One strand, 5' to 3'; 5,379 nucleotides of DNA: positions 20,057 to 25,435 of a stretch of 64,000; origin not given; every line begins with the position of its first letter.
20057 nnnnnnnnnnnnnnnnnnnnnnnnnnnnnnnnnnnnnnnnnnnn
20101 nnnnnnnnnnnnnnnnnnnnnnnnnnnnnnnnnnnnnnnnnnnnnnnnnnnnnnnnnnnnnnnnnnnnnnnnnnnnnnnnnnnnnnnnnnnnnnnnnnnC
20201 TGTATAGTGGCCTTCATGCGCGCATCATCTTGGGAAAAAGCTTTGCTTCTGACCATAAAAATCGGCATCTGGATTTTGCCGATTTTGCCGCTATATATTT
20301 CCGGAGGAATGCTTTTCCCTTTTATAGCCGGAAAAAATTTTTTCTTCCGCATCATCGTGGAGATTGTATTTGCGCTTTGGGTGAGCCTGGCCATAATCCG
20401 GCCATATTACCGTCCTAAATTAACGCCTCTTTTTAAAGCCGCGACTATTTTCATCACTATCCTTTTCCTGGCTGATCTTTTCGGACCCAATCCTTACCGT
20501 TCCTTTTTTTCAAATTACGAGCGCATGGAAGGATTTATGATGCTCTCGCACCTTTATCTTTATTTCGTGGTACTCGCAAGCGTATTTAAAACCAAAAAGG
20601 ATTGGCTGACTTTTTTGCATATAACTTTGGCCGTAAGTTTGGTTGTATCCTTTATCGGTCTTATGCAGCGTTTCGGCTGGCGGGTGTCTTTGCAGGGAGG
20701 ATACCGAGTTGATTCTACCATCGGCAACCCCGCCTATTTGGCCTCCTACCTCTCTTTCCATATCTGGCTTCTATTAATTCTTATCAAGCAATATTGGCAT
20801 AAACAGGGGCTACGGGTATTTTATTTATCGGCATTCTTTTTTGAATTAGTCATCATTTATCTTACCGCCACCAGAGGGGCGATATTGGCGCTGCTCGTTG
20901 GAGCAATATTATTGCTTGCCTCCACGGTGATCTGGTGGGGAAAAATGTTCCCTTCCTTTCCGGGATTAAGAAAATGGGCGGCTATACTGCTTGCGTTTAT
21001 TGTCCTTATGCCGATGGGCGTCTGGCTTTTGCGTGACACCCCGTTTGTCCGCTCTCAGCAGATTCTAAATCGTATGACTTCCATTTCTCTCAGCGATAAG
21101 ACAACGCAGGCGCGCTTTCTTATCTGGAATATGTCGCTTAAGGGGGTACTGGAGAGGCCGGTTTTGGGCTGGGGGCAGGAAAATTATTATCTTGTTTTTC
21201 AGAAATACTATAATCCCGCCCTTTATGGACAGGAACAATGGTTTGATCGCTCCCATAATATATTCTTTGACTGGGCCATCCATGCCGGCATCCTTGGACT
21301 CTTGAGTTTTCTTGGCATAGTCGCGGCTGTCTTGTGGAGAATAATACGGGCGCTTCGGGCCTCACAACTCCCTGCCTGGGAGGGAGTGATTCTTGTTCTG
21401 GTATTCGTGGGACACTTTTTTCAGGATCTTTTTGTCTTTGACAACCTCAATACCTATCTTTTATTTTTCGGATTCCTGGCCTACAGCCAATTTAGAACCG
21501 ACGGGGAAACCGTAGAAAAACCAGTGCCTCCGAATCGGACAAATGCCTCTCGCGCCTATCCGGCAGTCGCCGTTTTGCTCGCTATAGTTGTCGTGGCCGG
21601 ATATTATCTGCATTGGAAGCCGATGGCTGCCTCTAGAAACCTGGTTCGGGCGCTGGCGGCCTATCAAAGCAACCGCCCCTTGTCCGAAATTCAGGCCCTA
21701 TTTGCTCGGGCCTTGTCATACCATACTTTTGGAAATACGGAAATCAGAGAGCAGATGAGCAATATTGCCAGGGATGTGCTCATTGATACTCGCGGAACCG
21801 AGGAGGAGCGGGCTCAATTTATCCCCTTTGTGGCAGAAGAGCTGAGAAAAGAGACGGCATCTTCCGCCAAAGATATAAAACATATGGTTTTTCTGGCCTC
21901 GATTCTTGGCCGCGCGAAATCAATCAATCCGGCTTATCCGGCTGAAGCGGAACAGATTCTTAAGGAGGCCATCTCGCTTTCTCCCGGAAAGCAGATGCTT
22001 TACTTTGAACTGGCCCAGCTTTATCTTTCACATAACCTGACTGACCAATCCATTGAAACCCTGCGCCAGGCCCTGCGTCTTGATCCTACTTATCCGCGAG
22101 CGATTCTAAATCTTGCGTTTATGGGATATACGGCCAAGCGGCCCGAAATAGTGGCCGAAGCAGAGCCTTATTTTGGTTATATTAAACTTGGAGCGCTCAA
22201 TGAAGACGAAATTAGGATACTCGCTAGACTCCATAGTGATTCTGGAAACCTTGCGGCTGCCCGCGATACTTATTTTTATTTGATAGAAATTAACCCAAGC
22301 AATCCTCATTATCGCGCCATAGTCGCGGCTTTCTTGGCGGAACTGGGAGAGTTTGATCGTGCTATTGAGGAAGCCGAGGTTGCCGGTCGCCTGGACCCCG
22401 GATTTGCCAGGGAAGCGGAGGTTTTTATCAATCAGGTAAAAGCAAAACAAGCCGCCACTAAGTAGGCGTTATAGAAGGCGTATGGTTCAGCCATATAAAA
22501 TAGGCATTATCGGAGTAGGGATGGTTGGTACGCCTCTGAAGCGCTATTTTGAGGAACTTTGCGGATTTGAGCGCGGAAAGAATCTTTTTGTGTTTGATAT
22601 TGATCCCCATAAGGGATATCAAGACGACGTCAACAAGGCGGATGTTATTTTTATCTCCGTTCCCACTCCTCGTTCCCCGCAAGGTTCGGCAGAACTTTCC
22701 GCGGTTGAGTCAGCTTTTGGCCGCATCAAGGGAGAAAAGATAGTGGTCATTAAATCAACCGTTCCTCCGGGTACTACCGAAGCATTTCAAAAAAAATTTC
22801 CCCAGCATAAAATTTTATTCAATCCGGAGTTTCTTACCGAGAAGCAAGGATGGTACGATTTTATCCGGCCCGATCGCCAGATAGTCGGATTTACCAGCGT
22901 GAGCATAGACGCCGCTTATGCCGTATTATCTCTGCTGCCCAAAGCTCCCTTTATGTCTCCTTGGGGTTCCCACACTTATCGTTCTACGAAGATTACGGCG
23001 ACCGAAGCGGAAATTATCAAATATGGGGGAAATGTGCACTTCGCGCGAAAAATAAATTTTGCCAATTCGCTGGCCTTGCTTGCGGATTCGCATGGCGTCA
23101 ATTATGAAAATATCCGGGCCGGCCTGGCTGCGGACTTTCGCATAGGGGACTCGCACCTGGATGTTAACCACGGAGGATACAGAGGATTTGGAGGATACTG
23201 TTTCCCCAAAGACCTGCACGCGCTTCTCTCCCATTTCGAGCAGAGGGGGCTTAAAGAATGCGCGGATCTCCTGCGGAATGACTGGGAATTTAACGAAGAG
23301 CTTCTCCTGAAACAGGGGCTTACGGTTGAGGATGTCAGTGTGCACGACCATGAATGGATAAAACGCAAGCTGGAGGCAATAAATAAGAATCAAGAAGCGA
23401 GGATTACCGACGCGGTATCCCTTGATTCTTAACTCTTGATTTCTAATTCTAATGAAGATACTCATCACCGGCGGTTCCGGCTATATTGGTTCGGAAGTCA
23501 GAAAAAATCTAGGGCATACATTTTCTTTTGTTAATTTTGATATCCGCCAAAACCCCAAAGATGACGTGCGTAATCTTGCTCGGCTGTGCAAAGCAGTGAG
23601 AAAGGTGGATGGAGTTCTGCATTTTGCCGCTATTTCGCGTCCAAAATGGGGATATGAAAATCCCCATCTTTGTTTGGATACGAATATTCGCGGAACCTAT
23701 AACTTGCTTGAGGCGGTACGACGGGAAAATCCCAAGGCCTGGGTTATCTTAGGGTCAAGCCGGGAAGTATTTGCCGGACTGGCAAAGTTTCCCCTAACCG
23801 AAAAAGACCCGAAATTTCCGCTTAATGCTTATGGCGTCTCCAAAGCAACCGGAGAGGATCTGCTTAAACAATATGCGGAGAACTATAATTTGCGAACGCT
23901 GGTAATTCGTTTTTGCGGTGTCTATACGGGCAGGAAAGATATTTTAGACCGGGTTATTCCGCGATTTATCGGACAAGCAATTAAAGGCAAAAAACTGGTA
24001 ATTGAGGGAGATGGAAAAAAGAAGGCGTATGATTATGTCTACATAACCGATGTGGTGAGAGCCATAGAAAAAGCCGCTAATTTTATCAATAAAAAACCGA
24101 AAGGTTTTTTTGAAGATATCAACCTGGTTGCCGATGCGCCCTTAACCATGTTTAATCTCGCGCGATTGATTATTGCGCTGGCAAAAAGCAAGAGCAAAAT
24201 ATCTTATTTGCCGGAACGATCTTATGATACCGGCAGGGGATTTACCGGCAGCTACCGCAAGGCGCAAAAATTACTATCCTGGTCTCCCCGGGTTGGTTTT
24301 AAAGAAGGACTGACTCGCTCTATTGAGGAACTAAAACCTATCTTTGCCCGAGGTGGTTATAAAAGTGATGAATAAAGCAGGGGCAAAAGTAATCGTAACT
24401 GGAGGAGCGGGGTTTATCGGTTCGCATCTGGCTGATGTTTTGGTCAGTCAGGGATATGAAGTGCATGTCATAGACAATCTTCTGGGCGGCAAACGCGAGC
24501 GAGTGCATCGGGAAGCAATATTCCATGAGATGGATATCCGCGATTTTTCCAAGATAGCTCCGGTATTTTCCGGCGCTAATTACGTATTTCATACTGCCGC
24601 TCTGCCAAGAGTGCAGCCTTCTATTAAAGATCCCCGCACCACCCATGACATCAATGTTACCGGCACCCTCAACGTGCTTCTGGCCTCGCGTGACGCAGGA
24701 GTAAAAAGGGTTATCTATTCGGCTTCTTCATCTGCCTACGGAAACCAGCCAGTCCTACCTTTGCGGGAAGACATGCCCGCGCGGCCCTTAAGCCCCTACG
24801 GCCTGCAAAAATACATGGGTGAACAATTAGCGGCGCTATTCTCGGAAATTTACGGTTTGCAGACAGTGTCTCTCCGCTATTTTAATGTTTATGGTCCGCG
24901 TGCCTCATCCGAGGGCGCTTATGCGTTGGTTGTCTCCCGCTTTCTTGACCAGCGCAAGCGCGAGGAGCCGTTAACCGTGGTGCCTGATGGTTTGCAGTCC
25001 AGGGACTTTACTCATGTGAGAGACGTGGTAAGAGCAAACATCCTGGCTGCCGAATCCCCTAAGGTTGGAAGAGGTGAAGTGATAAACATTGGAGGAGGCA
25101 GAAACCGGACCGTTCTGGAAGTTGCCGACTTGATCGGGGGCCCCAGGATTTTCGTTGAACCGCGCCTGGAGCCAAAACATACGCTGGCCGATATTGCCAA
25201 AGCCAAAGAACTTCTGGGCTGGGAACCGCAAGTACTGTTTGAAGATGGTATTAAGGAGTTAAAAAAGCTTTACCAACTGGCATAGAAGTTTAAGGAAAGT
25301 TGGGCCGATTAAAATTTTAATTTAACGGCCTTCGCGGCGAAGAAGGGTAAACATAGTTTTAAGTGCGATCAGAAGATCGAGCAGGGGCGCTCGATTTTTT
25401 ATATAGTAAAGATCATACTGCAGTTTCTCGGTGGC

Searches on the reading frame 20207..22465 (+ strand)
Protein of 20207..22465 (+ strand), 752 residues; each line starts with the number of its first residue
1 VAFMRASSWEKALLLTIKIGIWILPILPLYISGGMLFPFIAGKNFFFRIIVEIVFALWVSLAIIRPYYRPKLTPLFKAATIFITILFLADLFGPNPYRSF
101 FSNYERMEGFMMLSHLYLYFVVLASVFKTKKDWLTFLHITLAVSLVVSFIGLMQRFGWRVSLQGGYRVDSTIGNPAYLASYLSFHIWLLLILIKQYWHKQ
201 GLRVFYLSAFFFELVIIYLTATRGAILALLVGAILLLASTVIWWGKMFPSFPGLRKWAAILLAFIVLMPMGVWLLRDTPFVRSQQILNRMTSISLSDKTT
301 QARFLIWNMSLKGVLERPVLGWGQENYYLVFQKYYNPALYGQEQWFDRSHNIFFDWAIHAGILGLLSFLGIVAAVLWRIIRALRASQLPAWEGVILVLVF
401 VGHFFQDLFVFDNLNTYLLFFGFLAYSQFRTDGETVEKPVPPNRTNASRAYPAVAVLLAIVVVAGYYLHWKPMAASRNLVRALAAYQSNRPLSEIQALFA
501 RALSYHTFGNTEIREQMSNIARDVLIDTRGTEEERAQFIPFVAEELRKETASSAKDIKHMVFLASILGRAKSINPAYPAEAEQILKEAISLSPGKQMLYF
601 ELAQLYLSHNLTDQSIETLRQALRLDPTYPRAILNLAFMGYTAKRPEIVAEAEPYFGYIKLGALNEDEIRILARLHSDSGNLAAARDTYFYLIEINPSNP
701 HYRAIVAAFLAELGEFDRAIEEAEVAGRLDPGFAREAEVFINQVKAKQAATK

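Call 57: search_protein_families(library=pfam, proteins=[window:20207-22465:+], max_evalue=0.00001)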
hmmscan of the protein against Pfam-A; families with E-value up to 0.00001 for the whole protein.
window:20207-22465:+ (752 aa): 8 families
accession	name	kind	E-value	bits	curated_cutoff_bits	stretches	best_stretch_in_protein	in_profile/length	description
PF04932.20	Wzy_C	-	9e-20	71.4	31.7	1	210-369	3-149/149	O-Antigen ligase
PF14559.12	TPR_19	-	3.8e-11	43.6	25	1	578-631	7-60/68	Tetratricopeptide repeat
PF13428.12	TPR_14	-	4.7e-08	33.4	23.5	0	598-637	3-42/44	Tetratricopeptide repeat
PF13414.12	TPR_11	-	6.1e-08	32.7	26.8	0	606-637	4-35/42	TPR repeat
PF13181.12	TPR_8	-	8.6e-08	32.2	25.7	0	598-628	3-33/34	Tetratricopeptide repeat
PF13431.12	TPR_17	-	1.4e-07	31.6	24.4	0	585-615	2-32/34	Tetratricopeptide repeat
PF13432.12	TPR_16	-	3.4e-07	31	32.7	0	579-630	14-65/65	Tetratricopeptide repeat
PF07719.23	TPR_2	-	4.6e-07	29.9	27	0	598-629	3-34/34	Tetratricopeptide repeat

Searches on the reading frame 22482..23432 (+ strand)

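Call 57: search_protein_families(library=pfam, proteins=[window:22482-23432:+], max_evalue=0.00001)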
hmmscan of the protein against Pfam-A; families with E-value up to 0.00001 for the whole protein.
window:22482-23432:+ (316 aa): 2 families
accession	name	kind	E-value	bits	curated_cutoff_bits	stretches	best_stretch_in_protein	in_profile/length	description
PF03721.20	UDPG_MGDP_dh_N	-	6.2e-23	81.8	27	1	46-143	70-181/187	UDP-glucose/GDP-mannose dehydrogenase family, NAD binding domain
PF00984.24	UDPG_MGDP_dh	-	3.3e-17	62.8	25.4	1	175-272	2-93/94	UDP-glucose/GDP-mannose dehydrogenase family, central domain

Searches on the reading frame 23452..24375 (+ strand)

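Call 58: search_protein_families(library=pfam, proteins=[window:23452-24375:+], max_evalue=0.00001)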
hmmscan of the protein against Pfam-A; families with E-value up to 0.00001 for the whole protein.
window:23452-24375:+ (307 aa): 6 families
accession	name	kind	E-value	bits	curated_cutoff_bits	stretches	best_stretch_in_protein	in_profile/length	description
PF01370.27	Epimerase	-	2.4e-38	132.4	20.9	1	3-217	1-233/240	NAD dependent epimerase/dehydratase family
PF16363.11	GDP_Man_Dehyd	-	7.7e-35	121.3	27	1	37-288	59-330/332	GDP-mannose 4,6 dehydratase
PF04321.23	RmlD_sub_bind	-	7.4e-19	68.3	27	1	1-247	1-234/287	RmlD substrate binding domain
PF01073.25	3Beta_HSD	-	1.1e-13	51.3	22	1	27-214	42-234/280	3-beta hydroxysteroid dehydrogenase/isomerase family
PF02719.21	Polysacc_synt_2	-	3.2e-12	46.7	20.2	1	38-247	62-250/293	Polysaccharide biosynthesis protein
PF07993.18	NAD_binding_4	-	6.2e-07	29.3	20.1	1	48-159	85-209/258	Male sterility protein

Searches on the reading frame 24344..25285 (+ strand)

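Call 58: search_protein_families(library=pfam, proteins=[window:24344-25285:+], max_evalue=0.00001)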
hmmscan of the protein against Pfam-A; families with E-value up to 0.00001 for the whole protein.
window:24344-25285:+ (313 aa): 7 families
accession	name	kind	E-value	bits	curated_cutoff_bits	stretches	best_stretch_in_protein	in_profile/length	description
PF01370.27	Epimerase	-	9.7e-64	215.5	20.9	1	16-250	1-240/240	NAD dependent epimerase/dehydratase family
PF16363.11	GDP_Man_Dehyd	-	6.3e-55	187.4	27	1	17-305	1-331/332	GDP-mannose 4,6 dehydratase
PF01073.25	3Beta_HSD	-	8.3e-26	91.1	22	1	17-237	1-230/280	3-beta hydroxysteroid dehydrogenase/isomerase family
PF04321.23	RmlD_sub_bind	-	7e-15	55.3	27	1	15-263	2-226/287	RmlD substrate binding domain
PF02719.21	Polysacc_synt_2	-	7.4e-13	48.8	20.2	1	16-240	1-221/293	Polysaccharide biosynthesis protein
PF13460.12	NAD_binding_10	-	1.1e-06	29.1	27.2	1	20-136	1-106/184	NAD(P)H-binding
PF07993.18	NAD_binding_4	-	1.4e-06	28.1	20.1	0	76-188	87-211/258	Male sterility protein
